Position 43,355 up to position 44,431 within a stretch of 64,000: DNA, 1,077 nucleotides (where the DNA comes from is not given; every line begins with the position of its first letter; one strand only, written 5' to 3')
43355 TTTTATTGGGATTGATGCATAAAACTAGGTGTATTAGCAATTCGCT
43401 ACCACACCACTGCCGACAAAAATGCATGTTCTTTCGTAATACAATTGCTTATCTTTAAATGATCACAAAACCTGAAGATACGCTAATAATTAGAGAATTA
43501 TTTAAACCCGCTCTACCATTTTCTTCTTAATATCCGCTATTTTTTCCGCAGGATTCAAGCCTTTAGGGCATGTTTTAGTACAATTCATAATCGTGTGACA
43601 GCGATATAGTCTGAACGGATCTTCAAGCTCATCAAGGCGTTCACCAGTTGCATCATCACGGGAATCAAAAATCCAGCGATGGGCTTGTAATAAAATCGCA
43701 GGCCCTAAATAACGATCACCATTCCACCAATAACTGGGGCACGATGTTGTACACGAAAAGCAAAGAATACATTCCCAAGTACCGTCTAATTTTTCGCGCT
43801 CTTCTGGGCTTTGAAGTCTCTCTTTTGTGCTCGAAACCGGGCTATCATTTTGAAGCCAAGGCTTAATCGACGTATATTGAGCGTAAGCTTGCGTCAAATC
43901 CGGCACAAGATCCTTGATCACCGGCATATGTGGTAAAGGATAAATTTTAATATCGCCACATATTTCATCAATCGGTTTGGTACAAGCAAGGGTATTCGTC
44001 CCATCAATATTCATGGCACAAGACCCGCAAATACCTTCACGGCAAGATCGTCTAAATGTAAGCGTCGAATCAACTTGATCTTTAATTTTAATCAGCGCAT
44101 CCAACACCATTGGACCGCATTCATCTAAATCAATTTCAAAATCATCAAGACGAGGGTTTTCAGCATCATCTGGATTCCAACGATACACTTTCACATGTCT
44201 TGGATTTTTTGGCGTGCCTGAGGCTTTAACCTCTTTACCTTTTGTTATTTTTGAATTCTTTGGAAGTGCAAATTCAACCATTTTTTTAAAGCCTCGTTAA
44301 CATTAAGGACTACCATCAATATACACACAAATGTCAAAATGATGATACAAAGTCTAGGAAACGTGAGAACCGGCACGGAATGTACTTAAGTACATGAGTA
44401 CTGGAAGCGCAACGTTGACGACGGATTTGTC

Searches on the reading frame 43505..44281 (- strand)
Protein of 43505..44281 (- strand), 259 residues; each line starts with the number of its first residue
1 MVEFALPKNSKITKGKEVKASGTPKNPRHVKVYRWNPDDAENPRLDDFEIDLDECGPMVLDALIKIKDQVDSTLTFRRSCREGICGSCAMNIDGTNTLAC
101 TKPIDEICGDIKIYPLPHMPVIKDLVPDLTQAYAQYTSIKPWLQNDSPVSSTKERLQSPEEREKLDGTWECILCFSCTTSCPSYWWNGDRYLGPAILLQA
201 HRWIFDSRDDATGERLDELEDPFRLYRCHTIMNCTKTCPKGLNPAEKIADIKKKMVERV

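Call 62: search_protein_families(library=pfam, proteins=[window:43505-44281:-], max_evalue=0.01)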
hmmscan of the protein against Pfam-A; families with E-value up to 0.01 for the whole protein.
window:43505-44281:- (259 aa): 6 families
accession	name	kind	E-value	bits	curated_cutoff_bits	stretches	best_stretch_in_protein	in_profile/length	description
PF13085.11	Fer2_3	-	2.5e-34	117.9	27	1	30-132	2-105/107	2Fe-2S iron-sulfur cluster binding domain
PF13534.11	Fer4_17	-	2.6e-09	37.9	22.2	1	170-243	1-61/61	4Fe-4S dicluster domain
PF13183.11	Fer4_8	-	2.1e-08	35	27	1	197-242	19-68/68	4Fe-4S dicluster domain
PF13237.11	Fer4_10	-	2.3e-08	34.3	25.5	1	170-239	8-53/53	4Fe-4S dicluster domain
PF12838.12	Fer4_7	-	0.00058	20.7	27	1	171-241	2-51/52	4Fe-4S dicluster domain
PF13187.11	Fer4_9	-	0.0045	17.4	27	0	170-241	1-50/52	4Fe-4S dicluster domain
